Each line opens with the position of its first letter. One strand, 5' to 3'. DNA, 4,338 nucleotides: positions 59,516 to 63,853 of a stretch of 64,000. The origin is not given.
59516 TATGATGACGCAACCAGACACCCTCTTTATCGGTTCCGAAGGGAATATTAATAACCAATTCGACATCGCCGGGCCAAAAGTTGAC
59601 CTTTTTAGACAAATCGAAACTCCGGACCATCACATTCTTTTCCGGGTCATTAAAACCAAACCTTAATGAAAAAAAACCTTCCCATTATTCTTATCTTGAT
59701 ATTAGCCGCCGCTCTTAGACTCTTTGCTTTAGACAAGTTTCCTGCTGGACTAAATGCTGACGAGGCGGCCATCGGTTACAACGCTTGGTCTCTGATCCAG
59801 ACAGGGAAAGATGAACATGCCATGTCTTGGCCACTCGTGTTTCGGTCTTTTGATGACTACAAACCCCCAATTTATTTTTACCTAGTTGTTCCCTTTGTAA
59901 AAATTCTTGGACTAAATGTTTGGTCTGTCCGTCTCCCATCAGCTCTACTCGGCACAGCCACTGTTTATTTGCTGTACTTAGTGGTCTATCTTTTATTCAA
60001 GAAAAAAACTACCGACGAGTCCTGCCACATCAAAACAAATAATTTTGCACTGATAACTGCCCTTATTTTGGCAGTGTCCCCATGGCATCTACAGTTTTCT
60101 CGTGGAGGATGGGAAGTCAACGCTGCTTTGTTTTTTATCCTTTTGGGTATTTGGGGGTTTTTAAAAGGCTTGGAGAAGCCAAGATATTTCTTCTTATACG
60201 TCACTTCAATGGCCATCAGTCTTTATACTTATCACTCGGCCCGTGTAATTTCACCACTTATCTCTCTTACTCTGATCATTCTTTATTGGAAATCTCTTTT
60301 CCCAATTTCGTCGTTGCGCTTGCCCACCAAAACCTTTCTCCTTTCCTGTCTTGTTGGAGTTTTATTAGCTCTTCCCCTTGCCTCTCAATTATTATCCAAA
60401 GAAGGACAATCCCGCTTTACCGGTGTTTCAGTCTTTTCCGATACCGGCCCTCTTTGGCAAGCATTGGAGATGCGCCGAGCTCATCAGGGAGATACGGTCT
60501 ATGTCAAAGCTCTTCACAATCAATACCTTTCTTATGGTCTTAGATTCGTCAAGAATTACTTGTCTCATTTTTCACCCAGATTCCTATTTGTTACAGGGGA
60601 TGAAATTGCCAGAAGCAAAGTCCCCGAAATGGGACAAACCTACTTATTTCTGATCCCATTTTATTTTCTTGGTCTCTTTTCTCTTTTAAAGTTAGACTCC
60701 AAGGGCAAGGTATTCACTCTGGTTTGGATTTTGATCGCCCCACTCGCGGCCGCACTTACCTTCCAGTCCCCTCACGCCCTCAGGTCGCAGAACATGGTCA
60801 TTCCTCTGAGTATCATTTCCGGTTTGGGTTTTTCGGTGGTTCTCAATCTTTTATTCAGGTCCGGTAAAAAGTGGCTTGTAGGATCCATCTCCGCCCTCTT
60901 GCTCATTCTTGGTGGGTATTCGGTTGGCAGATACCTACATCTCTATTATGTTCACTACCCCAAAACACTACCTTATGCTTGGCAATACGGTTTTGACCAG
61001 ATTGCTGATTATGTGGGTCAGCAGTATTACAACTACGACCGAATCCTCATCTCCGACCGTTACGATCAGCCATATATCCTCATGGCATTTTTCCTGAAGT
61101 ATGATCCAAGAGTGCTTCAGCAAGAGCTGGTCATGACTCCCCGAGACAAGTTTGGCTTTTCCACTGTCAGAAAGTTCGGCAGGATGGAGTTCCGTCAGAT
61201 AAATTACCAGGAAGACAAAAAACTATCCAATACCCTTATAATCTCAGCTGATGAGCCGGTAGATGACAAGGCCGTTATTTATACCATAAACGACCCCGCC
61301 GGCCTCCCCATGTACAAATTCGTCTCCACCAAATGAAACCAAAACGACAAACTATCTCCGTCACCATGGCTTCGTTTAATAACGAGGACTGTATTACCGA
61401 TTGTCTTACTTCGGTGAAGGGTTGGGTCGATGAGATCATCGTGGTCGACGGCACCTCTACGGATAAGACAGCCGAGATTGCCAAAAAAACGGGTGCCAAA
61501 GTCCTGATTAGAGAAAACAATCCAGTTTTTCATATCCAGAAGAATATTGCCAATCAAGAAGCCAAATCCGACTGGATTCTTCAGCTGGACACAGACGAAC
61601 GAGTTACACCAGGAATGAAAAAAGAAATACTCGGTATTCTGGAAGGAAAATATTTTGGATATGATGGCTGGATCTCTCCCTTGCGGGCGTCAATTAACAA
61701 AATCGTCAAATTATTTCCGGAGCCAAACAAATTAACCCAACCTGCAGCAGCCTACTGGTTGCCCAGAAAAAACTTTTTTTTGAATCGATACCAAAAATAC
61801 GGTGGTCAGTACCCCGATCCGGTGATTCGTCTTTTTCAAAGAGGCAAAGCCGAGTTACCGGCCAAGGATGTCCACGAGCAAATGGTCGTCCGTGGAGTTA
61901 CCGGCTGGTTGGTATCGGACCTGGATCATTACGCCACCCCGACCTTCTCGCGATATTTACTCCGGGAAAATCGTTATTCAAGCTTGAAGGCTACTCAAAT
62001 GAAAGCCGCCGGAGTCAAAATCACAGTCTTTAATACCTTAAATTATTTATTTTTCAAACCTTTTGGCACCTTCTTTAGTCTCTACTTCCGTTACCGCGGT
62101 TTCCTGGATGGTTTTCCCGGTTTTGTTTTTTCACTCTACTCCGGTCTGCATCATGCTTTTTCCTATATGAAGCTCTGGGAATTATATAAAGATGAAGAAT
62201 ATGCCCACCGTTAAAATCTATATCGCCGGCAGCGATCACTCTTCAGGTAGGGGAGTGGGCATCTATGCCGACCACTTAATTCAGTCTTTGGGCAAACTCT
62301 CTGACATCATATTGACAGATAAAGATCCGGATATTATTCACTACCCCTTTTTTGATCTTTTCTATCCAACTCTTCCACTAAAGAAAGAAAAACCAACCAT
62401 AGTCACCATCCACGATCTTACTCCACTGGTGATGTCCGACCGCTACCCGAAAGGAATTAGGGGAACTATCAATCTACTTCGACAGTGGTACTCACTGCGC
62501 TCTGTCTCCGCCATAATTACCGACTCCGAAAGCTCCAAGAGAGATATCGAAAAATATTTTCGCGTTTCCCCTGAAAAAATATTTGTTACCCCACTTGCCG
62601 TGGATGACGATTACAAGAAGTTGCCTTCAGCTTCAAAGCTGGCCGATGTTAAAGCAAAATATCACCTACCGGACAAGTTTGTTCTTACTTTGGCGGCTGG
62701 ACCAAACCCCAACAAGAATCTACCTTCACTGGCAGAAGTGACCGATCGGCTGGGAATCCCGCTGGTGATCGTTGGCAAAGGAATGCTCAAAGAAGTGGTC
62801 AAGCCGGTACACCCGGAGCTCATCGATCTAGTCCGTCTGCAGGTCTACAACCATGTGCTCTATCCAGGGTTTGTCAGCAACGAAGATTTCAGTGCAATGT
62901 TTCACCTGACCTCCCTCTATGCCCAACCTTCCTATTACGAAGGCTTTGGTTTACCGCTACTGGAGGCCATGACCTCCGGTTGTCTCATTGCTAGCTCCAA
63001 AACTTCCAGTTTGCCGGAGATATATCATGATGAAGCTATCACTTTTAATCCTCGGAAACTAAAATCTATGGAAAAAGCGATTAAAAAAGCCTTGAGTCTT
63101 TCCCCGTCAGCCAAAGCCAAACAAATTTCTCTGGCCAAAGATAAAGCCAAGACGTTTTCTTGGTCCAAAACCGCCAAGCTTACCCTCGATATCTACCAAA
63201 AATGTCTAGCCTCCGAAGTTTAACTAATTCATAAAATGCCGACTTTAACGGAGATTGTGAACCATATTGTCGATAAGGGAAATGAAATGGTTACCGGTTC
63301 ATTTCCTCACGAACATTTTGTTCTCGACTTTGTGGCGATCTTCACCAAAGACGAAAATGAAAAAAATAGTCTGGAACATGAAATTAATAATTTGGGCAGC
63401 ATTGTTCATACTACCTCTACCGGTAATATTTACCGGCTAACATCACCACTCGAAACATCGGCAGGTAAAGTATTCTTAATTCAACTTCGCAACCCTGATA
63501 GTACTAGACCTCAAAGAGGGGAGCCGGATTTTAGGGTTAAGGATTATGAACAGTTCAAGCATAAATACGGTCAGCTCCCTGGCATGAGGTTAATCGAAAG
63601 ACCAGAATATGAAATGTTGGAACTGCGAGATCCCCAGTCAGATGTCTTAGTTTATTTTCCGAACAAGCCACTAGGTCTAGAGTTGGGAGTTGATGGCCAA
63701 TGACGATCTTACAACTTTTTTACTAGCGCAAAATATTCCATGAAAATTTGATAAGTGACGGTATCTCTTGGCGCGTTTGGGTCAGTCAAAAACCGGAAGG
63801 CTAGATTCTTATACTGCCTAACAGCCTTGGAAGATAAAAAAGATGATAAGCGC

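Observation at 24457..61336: Nine PMT/ArnT-like GT-C paralogs including a five-gene tandem operon: candidate expanded protein O-glycosylation system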

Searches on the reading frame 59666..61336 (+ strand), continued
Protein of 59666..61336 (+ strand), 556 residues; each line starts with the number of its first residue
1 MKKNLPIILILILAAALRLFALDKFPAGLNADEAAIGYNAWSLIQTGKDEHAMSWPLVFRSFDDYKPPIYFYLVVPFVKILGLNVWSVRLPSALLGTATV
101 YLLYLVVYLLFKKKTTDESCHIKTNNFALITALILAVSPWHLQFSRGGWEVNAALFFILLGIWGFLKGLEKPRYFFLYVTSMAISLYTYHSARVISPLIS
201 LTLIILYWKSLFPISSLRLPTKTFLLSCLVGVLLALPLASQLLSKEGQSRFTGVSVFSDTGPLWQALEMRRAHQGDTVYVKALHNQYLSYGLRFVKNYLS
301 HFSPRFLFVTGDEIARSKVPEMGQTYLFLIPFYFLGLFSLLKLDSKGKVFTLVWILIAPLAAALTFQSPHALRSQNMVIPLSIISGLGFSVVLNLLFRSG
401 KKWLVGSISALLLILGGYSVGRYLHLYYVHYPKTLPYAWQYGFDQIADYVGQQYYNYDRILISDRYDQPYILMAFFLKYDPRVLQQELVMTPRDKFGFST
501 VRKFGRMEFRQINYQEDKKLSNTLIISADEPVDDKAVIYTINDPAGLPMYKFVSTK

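Call 84: find_encoding_contigs(protein=P0099, flank=10000, max_places=1)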
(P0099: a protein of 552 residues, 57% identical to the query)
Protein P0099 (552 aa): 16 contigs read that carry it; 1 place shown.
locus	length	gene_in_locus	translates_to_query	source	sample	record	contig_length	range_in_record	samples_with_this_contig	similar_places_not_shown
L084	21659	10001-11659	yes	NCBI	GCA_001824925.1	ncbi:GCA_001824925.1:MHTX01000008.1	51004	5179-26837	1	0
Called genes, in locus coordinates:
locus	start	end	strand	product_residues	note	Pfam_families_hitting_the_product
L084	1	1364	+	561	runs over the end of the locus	PF13231:PMT_2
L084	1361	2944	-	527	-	PF13231:PMT_2 (weak)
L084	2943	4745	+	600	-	PF13231:PMT_2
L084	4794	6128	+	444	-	-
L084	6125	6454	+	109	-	-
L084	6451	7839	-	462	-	PF13231:PMT_2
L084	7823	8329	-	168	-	-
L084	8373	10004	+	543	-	PF13231:PMT_2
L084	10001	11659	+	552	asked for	PF13231:PMT_2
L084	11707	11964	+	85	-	-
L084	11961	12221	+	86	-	-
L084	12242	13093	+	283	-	PF00535:Glycos_transf_2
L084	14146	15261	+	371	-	-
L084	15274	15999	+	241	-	PF00535:Glycos_transf_2, PF10111:Glyco_tranf_2_2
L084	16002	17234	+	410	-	-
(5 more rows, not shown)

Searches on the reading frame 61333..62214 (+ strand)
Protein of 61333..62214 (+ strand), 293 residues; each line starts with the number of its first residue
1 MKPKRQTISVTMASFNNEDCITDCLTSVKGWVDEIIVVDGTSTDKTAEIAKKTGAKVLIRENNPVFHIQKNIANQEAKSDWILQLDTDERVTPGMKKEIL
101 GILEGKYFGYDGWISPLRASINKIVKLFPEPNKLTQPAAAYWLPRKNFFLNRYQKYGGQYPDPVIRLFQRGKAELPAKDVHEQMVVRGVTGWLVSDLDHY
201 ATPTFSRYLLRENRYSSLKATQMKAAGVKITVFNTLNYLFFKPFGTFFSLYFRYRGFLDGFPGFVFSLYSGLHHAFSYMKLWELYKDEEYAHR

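Call 7: search_protein_families(library=pfam, proteins=[window:61333-62214:+], max_evalue=0.001)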
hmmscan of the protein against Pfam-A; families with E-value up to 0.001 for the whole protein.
window:61333-62214:+ (293 aa): 2 families
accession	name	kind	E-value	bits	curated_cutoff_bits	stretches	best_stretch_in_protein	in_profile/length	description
PF00535.33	Glycos_transf_2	-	2.8e-17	63.6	23.3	1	9-170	1-161/168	Glycosyl transferase family 2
PF13704.12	Glyco_tranf_2_4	-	8.8e-06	26.6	27.5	1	16-89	2-82/98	Glycosyl transferase family 2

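Call 26: search_protein_families(library=ncbifam, proteins=[window:61333-62214:+], max_evalue=0.00001)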
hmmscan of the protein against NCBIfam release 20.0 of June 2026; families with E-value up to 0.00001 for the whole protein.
window:61333-62214:+ (293 aa): 8 families
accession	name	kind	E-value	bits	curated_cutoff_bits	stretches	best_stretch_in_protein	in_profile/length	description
TIGR04195.1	S_glycosyl_SunS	equivalog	6e-11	41.8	350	1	5-92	56-145/421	SunS family peptide S-glycosyltransferase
TIGR04283.1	glyco_like_mftF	equivalog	8.4e-11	41.9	182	1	8-103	1-97/221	TIGR04283 family arsenosugar biosynthesis glycosyltransferase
NF010496.0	PRK13915.1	equivalog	9.4e-10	38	262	1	4-62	29-93/307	glucosyl-3-phosphoglycerate synthase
NF047683.1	TeichurnBiosyTuaG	equivalog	5.7e-08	32.7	400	1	1-94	1-102/252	teichuronic acid biosynthesis protein TuaG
TIGR04182.1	glyco_TIGR04182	equivalog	1.9e-07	30.8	325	1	9-99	3-93/293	S-layer glycoprotein N-glycosyltransferase AglJ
NF007482.0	PRK10073.1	equivalog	2.6e-07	29.9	423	1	1-102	1-109/334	glycosyltransferase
NF058614.1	PPMAGASynPpgS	equivalog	6.5e-06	25.7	370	1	10-58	4-52/226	polyprenyl-phospho-N-acetylgalactosaminyl synthase PpgS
NF041391.1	DPhHxTase_Halo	equivalog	7.3e-06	25.1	375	1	12-89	1-79/213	dolichyl-phosphate hexose transferase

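Call 51: search_solved_structures(query=window:61333-62214:+, max_evalue=0.001)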
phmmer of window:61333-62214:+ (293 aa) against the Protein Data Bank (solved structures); distinct sequences matched with E-value up to 0.001: 5.
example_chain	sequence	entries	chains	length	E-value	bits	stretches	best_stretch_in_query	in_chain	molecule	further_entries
22ao_A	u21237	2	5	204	1.1e-12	50.9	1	3-95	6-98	GmaR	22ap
7msk_A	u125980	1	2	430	5.2e-06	29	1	8-95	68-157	Glyco_trans_2-like domain-containing protein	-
7msp_A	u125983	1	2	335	6.6e-06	28.7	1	6-116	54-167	SPbeta prophage-derived glycosyltransferase SunS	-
7msn_A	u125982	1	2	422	9.6e-06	28.2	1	6-116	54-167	SPbeta prophage-derived glycosyltransferase SunS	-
6p61_A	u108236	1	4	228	0.00033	23.1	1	4-92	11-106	Glycosyltransferase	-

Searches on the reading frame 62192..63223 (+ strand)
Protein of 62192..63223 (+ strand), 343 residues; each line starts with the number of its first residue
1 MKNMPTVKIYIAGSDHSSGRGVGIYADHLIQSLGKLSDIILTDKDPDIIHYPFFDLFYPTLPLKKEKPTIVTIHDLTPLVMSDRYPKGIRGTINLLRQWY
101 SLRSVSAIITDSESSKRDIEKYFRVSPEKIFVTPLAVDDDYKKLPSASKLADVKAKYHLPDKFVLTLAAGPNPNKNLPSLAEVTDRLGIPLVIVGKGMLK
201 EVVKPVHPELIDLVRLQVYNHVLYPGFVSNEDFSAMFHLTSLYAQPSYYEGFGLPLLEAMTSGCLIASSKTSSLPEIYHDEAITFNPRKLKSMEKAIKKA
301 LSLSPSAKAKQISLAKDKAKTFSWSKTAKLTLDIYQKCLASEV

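Call 7: search_protein_families(library=pfam, proteins=[window:62192-63223:+], max_evalue=0.001)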
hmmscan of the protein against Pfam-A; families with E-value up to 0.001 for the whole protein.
window:62192-63223:+ (343 aa): 3 families
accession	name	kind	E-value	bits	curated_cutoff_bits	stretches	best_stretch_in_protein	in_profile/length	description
PF00534.26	Glycos_transf_1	-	7.3e-17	61.9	26.4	1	173-307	26-162/172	Glycosyl transferases group 1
PF13692.12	Glyco_trans_1_4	-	3e-14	53.9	27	1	180-301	27-140/142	Glycosyl transferases group 1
PF13439.12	Glyco_transf_4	-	3.4e-13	50.4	28.5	1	38-140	66-169/170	Glycosyltransferase Family 4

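Call 26: search_protein_families(library=ncbifam, proteins=[window:62192-63223:+], max_evalue=0.00001)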
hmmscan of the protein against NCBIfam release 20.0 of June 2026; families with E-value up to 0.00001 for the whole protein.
window:62192-63223:+ (343 aa): 11 families
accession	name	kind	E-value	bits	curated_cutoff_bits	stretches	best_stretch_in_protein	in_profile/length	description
TIGR04047.1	MSMEG_0565_glyc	hypoth_equivalog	2.4e-14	53.2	259.85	1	221-336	258-372/373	MSMEG_0565 family glycosyltransferase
TIGR02149.1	glgA_Coryne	subfamily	1.1e-13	51.1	302.4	1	65-338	105-390/391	glycogen synthase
NF038295.1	EPS_HpsP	equivalog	8.9e-12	44.7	550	1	216-338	264-387/388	hormogonium polysaccharide biosynthesis glycosyltransferase HpsP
NF053787.1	GlcN_PG_synth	equivalog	4.2e-10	39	480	1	118-338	154-359/361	N-acetylglucosaminyl phosphatidylglycerol synthase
NF047684.1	TeichurnBiosyTuaC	equivalog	7.8e-10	38.2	550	1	85-338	147-389/391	teichuronic acid biosynthesis protein TuaC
NF050063.1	ProtGlycPglJ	equivalog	1.3e-08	34.5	500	1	89-332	129-360/363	N-acetylgalactosamine-N,N'-diacetylbacillosaminyl-diphospho-undecaprenol 4-alpha-N-acetylgalactosaminyltransferase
TIGR03449.1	mycothiol_MshA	equivalog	5.2e-08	32.2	462.5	1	215-339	279-404/406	D-inositol-3-phosphate glycosyltransferase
TIGR03999.1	thiol_BshA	equivalog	6.4e-08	31.9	273.7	1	183-338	224-373/375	N-acetyl-alpha-D-glucosaminyl L-malate synthase BshA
TIGR04157.1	glyco_rSAM_CFB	subfamily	3.5e-07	29.6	400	1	102-299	167-357/406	TIGR04157 family glycosyltransferase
NF053513.1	Gtran_IagA_BgsA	equivalog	3.6e-07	29.5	460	1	104-338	105-331/333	LTA glycolipid anchor biosynthesis glycosyltransferase, IagA/BgsA family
TIGR02472.1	sucr_P_syn_N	equivalog_domain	9.9e-06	24.6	576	0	101-326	181-429/439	sucrose-phosphate synthase, putative, glycosyltransferase domain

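Call 58: search_solved_structures(query=window:62192-63223:+, max_evalue=0.0001)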
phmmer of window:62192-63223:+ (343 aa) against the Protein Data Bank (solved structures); distinct sequences matched with E-value up to 0.0001: 6.
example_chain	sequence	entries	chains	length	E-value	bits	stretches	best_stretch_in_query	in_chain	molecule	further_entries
7qsg_A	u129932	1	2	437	1.2e-13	54.2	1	102-340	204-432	D-inositol 3-phosphate glycosyltransferase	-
3fro_A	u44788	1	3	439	2.8e-08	36.7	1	229-335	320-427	GlgA glycogen synthase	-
2bis_A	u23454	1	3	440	2.8e-08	36.6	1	229-335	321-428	GLGA GLYCOGEN SYNTHASE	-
3l01_A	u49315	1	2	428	3.9e-08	36.2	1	229-332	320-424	GlgA glycogen synthase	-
5i45_A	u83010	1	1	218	1.3e-06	31.2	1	220-305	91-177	Glycosyl transferases group 1 family protein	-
8jhq_A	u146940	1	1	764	4.5e-05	26.1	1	230-336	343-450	Sphingosine-1-phosphate transporter SPNS2,GlgA glycogen synthase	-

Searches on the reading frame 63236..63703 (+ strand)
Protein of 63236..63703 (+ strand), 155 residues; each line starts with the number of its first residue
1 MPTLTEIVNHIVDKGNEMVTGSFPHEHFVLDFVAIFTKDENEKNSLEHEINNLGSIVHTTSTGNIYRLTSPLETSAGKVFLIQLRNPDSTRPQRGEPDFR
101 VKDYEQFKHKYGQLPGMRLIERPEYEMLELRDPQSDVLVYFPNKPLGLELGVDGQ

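Call 7: search_protein_families(library=pfam, proteins=[window:63236-63703:+], max_evalue=0.001)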
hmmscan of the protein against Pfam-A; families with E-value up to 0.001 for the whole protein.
window:63236-63703:+ (155 aa): 0 families

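Call 37: search_protein_families(library=pfam, proteins=[window:63236-63703:+], max_evalue=5)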
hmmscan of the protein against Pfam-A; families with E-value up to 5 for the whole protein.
window:63236-63703:+ (155 aa): 1 family
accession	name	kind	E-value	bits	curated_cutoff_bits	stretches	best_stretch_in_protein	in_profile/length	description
PF09078.16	CheY-binding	-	0.044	14.3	24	1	39-75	8-42/63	CheY binding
